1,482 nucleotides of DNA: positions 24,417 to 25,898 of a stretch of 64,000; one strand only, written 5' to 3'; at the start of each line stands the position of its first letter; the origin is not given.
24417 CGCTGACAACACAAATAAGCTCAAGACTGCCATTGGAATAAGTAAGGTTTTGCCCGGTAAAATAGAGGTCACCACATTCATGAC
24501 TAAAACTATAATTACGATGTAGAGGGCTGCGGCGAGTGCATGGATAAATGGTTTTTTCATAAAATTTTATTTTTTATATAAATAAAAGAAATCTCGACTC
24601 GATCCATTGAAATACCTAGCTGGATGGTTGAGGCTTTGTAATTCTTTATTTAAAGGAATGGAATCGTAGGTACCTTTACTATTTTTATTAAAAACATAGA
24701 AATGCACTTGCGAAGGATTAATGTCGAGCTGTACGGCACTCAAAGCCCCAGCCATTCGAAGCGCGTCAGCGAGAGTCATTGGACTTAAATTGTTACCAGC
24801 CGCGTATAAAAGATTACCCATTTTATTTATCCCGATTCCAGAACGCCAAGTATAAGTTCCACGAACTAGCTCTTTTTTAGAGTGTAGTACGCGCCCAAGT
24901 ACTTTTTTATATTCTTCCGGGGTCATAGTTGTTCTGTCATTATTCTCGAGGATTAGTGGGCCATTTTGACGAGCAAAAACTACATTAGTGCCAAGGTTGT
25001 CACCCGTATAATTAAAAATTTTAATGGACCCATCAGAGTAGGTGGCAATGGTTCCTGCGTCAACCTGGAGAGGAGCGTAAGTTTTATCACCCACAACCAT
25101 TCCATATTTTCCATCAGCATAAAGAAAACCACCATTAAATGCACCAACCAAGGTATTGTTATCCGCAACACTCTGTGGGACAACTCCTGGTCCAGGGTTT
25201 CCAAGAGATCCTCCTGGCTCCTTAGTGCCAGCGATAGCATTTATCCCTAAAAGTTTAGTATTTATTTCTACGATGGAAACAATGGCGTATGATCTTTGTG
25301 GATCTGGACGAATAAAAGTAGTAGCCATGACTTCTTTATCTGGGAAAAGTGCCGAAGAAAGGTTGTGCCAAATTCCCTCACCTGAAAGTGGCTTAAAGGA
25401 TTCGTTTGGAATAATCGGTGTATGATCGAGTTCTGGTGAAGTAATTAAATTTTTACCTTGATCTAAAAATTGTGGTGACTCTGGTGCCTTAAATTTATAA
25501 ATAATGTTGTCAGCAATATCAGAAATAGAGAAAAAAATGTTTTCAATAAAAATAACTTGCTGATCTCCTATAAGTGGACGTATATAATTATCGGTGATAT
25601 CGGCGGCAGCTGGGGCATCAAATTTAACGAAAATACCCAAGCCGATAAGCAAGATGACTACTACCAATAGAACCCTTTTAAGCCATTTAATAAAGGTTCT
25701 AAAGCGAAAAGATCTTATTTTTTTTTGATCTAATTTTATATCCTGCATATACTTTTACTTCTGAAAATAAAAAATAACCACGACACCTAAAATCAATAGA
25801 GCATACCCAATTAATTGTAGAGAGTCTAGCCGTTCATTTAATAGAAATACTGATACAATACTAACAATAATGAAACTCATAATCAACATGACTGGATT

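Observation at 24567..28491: UbiA-family prenyl-phosphate glycosyltransferase / SDR epimerase / HAD phosphatase / 4-TM flippase-like cluster: a DPA-like lipid-linked pentose donor pathway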

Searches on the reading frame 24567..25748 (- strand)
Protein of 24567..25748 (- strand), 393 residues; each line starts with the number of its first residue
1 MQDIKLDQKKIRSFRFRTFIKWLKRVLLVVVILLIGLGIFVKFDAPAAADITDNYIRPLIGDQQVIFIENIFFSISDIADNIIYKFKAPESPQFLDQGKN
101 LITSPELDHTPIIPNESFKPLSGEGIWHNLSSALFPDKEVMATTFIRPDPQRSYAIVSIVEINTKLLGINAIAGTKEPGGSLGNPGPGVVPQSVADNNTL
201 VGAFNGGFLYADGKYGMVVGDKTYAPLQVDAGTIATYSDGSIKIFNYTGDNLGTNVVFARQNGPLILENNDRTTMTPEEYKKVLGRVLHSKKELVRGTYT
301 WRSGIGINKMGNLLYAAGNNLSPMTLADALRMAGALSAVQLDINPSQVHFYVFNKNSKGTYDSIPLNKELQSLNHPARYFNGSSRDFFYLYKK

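Call 3: search_protein_families(library=pfam, proteins=[window:24567-25748:-], max_evalue=0.01)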
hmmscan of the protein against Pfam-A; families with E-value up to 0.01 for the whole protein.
window:24567-25748:- (393 aa): 0 families

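Call 4: search_protein_families(library=ncbifam, proteins=[window:24567-25748:-], max_evalue=0.01)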
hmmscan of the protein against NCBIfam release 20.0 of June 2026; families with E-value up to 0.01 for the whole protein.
window:24567-25748:- (393 aa): 0 families

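Call 7: search_solved_structures(query=window:24567-25748:-, max_evalue=1, show_alignments=2)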
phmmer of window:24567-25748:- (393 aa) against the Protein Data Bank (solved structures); distinct sequences matched with E-value up to 1: 7.
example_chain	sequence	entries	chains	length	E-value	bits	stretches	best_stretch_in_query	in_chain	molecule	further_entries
8pjs_A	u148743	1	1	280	0.0045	19.1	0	301-320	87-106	SAKeCEref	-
7q58_A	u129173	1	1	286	0.005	18.9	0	302-319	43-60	SAKe6BR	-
8pjy_A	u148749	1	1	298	0.034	16.2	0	294-323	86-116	SAKe6EEref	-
7on8_A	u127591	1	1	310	0.087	14.8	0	294-319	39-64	SAKe6AR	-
7op4_A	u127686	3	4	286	0.26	13.3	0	289-319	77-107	SAKe6BE-3HH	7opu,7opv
2xn4_A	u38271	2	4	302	0.51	12.3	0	299-325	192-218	KELCH-LIKE PROTEIN 2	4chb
8pjx_A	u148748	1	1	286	0.64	12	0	299-319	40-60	SAKe6FR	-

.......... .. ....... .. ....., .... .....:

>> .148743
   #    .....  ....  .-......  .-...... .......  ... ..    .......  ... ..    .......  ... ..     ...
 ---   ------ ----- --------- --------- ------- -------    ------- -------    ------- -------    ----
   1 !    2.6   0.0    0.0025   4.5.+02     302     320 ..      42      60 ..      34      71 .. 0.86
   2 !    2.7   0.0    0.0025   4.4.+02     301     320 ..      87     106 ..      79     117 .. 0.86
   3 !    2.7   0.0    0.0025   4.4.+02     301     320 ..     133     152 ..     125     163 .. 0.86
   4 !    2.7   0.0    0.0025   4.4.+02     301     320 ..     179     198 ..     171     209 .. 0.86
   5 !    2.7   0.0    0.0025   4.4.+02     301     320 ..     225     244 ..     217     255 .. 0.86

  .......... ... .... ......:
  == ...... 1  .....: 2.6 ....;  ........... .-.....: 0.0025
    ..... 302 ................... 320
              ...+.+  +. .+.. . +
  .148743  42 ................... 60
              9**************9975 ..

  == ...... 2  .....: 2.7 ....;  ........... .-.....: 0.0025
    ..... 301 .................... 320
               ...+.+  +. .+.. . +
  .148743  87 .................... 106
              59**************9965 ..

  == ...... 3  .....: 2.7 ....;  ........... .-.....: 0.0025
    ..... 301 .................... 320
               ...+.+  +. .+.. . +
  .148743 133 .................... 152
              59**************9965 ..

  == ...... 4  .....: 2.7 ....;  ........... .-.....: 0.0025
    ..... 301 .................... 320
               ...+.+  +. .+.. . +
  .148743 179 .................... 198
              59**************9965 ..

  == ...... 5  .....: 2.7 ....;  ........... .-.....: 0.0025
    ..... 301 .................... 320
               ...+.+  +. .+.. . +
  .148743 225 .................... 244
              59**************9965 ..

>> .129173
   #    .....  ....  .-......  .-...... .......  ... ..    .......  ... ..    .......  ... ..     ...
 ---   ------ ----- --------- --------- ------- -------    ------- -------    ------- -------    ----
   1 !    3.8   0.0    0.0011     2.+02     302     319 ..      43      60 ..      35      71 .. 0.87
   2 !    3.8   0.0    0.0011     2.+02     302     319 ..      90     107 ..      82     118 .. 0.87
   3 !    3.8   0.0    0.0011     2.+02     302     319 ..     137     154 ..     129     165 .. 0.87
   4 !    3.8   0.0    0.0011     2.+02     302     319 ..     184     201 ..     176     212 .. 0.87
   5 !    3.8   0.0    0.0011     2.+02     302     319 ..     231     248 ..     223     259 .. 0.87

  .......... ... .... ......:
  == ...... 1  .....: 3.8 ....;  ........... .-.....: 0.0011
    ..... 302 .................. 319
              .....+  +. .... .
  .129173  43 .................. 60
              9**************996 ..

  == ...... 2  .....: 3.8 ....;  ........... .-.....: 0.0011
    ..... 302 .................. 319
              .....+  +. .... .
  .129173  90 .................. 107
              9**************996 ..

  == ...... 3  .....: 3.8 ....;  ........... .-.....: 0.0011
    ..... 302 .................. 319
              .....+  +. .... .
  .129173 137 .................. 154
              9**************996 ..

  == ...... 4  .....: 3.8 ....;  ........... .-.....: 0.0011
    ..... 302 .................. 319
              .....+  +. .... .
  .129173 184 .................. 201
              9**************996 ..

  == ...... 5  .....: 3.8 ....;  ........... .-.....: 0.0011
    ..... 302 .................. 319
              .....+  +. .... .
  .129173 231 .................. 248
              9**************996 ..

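Call 36: search_protein_families(library=pfam, proteins=[window:24567-25748:-], max_evalue=5)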
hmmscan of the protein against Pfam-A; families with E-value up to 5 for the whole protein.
window:24567-25748:- (393 aa): 1 family
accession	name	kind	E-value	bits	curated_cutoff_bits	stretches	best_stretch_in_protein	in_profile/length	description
PF07835.17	COX4_pro_2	-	0.5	11.1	22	1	16-40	21-45/46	Bacterial aa3 type cytochrome c oxidase subunit IV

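Call 37: find_homologous_proteins(query=window:24567-25748:-, max_evalue=0.001)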
Query window:24567-25748:- (393 aa): 737 proteins with E <= 0.001 among 7988 candidates; the best 120 are listed.
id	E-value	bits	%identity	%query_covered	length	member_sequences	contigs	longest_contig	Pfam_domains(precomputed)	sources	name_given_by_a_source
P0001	6.0e-262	886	100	100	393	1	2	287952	-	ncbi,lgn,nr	ncbi:MAG: hypothetical protein KGL67_03120 [Patescibacteria group bacterium]|nr:hypothetical protein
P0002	2.8e-175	601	66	100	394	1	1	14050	PF09992.15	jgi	jgi:hypothetical protein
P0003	5.5e-175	600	67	100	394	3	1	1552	PF09992.15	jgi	jgi:hypothetical protein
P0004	1.3e-172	592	64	100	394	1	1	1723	PF09992.15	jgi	jgi:hypothetical protein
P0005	1.0e-171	589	65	100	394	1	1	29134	PF09992.15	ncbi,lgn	-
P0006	1.0e-170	586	65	100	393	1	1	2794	PF09992.15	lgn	-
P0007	2.1e-170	585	64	100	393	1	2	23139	PF09992.15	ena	-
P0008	1.7e-168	578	65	100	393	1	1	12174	-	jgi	jgi:hypothetical protein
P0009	3.0e-166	571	64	100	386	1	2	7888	PF09992.15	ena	-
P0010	6.2e-166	570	62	99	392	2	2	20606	PF09992.15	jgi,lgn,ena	jgi:hypothetical protein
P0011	1.8e-162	559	62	100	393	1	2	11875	PF09992.15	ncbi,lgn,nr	ncbi:MAG: phosphodiester glycosidase family protein [Candidatus Pacebacteria bacterium]|nr:phosphodi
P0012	1.2e-158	546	62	96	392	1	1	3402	PF09992.15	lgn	-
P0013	3.0e-156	538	60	97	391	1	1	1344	PF09992.15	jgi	jgi:hypothetical protein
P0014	4.1e-156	538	62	97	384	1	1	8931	PF09992.15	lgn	-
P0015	3.0e-153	528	60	96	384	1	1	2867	PF09992.15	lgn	-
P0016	9.4e-143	494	64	85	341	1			PF09992.15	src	-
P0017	1.6e-142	493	57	95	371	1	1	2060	PF09992.15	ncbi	-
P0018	5.0e-141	488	64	88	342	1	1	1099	PF09992.15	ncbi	ncbi:MAG: phosphodiester glycosidase family protein, partial [Candidatus Paceibacterales bacterium]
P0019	1.6e-131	457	65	81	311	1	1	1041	PF09992.15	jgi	jgi:hypothetical protein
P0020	2.2e-130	453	54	100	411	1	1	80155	PF09992.15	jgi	jgi:hypothetical protein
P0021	9.3e-126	438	52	97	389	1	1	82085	PF09992.15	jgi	-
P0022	1.2e-125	437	51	99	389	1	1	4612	PF09992.15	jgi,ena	-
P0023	6.5e-123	428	53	95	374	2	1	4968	PF09992.15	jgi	jgi:hypothetical protein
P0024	3.6e-122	426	52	97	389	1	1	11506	PF09992.15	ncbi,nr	ncbi:phosphodiester glycosidase family protein [Patescibacteria group bacterium]|nr:phosphodiester g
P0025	6.0e-121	422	50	99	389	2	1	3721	PF09992.15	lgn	-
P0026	7.9e-121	422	52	97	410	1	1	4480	PF09992.15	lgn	-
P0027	2.8e-120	420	52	96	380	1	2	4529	PF09992.15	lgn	-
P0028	3.8e-120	419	50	100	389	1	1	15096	PF09992.15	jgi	jgi:hypothetical protein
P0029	4.7e-120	419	51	99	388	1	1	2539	PF09992.15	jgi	-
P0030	6.9e-120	419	53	95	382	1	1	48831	PF09992.15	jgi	jgi:hypothetical protein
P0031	1.3e-118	414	52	95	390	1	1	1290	PF09992.15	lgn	-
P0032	1.7e-117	411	51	100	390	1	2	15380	PF09992.15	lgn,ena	-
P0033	2.7e-117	410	51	97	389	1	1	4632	PF09992.15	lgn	-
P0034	2.7e-117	410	49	98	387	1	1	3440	PF09992.15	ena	-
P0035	2.8e-117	410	50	99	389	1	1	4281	PF09992.15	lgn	-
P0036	3.2e-117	410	50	97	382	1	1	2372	PF09992.15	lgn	-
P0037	3.6e-117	410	48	99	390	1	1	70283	PF09992.15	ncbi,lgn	-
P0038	3.6e-117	410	49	96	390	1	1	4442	PF09992.15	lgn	-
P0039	6.2e-117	409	48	99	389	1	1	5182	PF09992.15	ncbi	-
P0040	7.4e-117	409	50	95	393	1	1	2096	PF09992.15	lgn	-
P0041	7.9e-117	408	52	93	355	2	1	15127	PF09992.15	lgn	-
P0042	9.7e-117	408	49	96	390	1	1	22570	PF09992.15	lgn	-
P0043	1.2e-116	408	52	95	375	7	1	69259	PF09992.15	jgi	-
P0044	3.7e-116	406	50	98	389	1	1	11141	PF09992.15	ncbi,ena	-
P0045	1.3e-115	404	50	95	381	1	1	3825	PF09992.15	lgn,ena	-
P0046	1.4e-115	404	50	96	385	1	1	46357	PF09992.15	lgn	-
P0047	2.9e-115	403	49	98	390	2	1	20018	PF09992.15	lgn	-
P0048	9.5e-115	402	49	98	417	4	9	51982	PF09992.15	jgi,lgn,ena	-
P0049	1.3e-114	401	49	95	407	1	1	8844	PF09992.15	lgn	-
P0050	2.4e-114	400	49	97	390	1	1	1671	PF09992.15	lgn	-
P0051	6.5e-114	399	48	100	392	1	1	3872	PF09992.15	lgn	-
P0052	1.5e-113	398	52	95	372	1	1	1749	PF09992.15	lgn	-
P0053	2.5e-113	397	51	95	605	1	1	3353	PF09992.15,PF09335.17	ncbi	-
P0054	5.4e-113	396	50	90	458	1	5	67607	PF09992.15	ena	-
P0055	5.4e-113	396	49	100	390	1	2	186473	PF09992.15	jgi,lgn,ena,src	-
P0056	7.7e-113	395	49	98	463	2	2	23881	PF09992.15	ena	-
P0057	9.0e-113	395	49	97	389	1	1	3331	PF09992.15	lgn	-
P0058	7.8e-112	392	50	94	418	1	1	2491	PF09992.15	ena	-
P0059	2.9e-111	390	50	94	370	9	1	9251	PF09992.15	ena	-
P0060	6.3e-111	389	48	95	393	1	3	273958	PF09992.15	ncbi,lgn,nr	ncbi:MAG: phosphodiester glycosidase family protein [Candidatus Pacebacteria bacterium]|nr:phosphodi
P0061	7.8e-111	389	47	95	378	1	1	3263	PF09992.15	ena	-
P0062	1.3e-110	388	47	96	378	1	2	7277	PF09992.15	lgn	-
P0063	1.7e-110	388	47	99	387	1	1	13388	PF09992.15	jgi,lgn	jgi:hypothetical protein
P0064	2.7e-110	387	47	93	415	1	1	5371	PF09992.15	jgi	jgi:hypothetical protein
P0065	7.6e-110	385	48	99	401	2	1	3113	PF09992.15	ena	-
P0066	7.8e-110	385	49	95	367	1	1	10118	PF09992.15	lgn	-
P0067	1.8e-109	384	48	95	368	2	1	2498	PF09992.15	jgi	-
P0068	2.2e-109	384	46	90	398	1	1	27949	PF09992.15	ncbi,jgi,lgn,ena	ncbi:MAG: phosphodiester glycosidase family protein [Candidatus Moraniibacteriota bacterium]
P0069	3.2e-109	383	47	96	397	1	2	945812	PF09992.15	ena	-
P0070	8.2e-109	382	49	90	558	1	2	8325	PF09992.15,PF13238.13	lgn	-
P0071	1.0e-108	382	49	90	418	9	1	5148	PF09992.15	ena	-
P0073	1.7e-108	381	52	90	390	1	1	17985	PF09992.15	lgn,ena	-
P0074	2.1e-108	381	48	91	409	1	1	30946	PF09992.15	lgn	-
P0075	2.1e-108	381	48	93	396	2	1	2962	PF09992.15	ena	-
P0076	2.2e-108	381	48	89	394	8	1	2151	PF09992.15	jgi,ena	-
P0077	2.4e-108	380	50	90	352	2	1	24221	PF09992.15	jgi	-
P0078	2.5e-108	380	46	95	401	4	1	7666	PF09992.15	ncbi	-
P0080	1.2e-107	378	47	95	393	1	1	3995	PF09992.15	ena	-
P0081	2.0e-107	378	45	97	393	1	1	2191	PF09992.15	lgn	-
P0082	2.6e-107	377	45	100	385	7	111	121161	PF09992.15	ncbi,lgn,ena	-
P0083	6.0e-107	376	46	96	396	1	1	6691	PF09992.15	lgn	-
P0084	6.8e-107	376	48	93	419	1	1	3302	PF09992.15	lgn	-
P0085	9.8e-107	375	48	95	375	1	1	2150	PF09992.15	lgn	-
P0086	9.9e-107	375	47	95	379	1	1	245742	PF09992.15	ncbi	-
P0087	2.1e-106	374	48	95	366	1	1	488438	PF09992.15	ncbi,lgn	-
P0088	2.2e-106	374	47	94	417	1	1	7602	PF09992.15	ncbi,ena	-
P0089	4.3e-106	373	48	90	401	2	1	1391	PF09992.15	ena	-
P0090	5.9e-106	373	48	95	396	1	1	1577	PF09992.15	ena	-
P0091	6.5e-106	373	46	96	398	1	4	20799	PF09992.15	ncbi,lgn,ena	-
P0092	1.3e-105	371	47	95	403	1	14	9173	PF09992.15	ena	-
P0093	1.7e-105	371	49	95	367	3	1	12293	PF09992.15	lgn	-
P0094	2.0e-105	371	46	95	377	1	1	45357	PF09992.15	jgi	jgi:hypothetical protein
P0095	2.5e-105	371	49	90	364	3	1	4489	PF09992.15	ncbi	ncbi:MAG TPA: phosphodiester glycosidase family protein [Patescibacteria group bacterium]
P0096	3.5e-105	370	46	97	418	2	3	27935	PF09992.15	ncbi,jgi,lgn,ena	ncbi:MAG: phosphodiester glycosidase family protein [Candidatus Moraniibacteriota bacterium]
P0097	6.1e-105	369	47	93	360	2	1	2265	PF09992.15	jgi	-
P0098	6.2e-105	369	48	95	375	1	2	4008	PF09992.15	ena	-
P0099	6.4e-105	369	49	93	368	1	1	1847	PF09992.15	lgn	-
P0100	1.3e-104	368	48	90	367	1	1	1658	PF09992.15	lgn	-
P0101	2.1e-104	368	47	90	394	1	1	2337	PF09992.15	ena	-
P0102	2.5e-104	367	48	92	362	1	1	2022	PF09992.15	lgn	-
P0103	4.1e-104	367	47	94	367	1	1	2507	PF09992.15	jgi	jgi:hypothetical protein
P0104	6.9e-104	366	45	96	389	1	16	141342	PF09992.15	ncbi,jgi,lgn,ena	-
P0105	8.0e-104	366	48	95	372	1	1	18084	PF09992.15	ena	-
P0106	1.2e-103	365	47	94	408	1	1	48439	PF09992.15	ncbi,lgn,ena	-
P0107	1.3e-103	365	47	94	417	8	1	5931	PF09992.15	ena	-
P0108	1.3e-103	365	47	90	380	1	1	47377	PF09992.15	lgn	-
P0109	1.7e-103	365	48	94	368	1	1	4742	PF09992.15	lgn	-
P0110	1.9e-103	364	47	96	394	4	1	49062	PF09992.15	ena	-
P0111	3.5e-103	364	45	95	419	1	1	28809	PF09992.15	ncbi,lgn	-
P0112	3.8e-103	363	50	90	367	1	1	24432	PF09992.15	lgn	-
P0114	5.5e-103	363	48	95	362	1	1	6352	PF09992.15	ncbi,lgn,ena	-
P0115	5.6e-103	363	46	95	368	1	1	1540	PF09992.15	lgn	-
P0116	5.9e-103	363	46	96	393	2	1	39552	PF09992.15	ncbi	ncbi:MAG TPA: phosphodiester glycosidase family protein [Patescibacteria group bacterium]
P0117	1.7e-102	361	46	93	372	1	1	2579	PF09992.15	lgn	-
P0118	2.6e-102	361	45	96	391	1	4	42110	PF09992.15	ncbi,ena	-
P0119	3.8e-102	360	48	95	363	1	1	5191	PF09992.15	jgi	jgi:hypothetical protein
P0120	4.5e-102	360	46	94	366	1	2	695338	PF09992.15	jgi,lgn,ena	jgi:hypothetical protein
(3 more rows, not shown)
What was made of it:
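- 24567..25748 (-): Membrane-anchored NAGPA/DUF2233-fold protein (P393); adjacent but probably not part of the pathway. Homologues carry PF09992 (call 37).
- On NAGPA/DUF2233 phosphodiester glycosidase family (PF09992), for P393: 45-67%-identical homologues carry PF09992 (call 37).
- Checked: Homologues at 45-67% identity carry PF09992 (call 37).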

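Call 54: find_encoding_contigs(protein=P0060, flank=6000, max_places=1)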
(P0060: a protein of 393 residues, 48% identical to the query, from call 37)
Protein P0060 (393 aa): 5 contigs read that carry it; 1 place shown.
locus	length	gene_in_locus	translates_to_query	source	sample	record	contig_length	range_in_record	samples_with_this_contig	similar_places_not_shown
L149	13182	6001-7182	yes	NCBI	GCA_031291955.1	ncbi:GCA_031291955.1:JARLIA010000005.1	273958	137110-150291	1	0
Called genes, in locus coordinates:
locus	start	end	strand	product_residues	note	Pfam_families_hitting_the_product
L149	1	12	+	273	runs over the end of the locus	PF00561:Abhydrolase_1, PF12146:Hydrolase_4, PF12697:Abhydrolase_6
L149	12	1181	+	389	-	PF13439:Glyco_transf_4, PF13579:Glyco_trans_4_4, PF00534:Glycos_transf_1, PF13692:Glyco_trans_1_4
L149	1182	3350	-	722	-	PF17191:RecG_wedge, PF00270:DEAD, PF04851:ResIII, PF00271:Helicase_C, PF22590:Cas3-like_C_2 (weak), PF19833:RecG_dom3_C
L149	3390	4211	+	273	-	PF01177:Asp_Glu_race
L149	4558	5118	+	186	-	PF12645:HTH_16 (weak), PF04542:Sigma70_r2, PF08281:Sigma70_r4_2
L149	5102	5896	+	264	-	PF18915:DUF5667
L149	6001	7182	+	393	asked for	PF09992:NAGPA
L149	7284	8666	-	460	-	-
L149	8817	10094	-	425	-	PF00158:Sigma54_activat, PF14532:Sigma54_activ_2, PF07728:AAA_5 (weak), PF25601:AAA_lid_14, PF02954:HTH_8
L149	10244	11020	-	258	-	-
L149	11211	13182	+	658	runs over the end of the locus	PF01569:PAP2, PF04185:Phosphoesterase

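Call 55: find_encoding_contigs(protein=P0021, flank=6000, max_places=1)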
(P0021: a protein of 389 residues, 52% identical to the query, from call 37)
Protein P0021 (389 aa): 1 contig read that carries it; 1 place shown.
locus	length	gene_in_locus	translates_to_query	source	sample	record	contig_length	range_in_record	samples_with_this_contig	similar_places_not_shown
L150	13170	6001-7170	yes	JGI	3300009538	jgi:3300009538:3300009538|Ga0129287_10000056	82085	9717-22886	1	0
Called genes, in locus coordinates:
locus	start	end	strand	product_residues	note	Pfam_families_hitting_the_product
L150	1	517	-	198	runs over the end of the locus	-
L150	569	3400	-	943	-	-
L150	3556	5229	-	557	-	PF02449:Glyco_hydro_42 (faint), PF22540:RET_CRD (weak)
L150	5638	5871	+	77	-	PF01541:GIY-YIG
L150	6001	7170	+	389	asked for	PF09992:NAGPA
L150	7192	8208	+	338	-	PF03816:LytR_cpsA_psr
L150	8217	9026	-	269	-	PF18912:DZR_2, PF00156:Pribosyltran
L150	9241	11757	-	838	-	PF02861:Clp_N (weak), PF13191:AAA_16 (weak), PF00004:AAA, PF17871:AAA_lid_9, PF00004:AAA, PF07724:AAA_2, PF07728:AAA_5, PF10431:ClpB_D2-small, +8 more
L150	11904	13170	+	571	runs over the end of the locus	PF12229:PG_binding_4, PF04294:VanW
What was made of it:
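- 24567..25748 (-): Homologues in L149 and L150 sit in unrelated contexts, one next to an LCP-family gene (calls 54, 55).
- Tried and rejected: Rejected, because its homologues in two other CPR loci examined (L149, L150) are not next to UbiA clusters (calls 54, 55).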
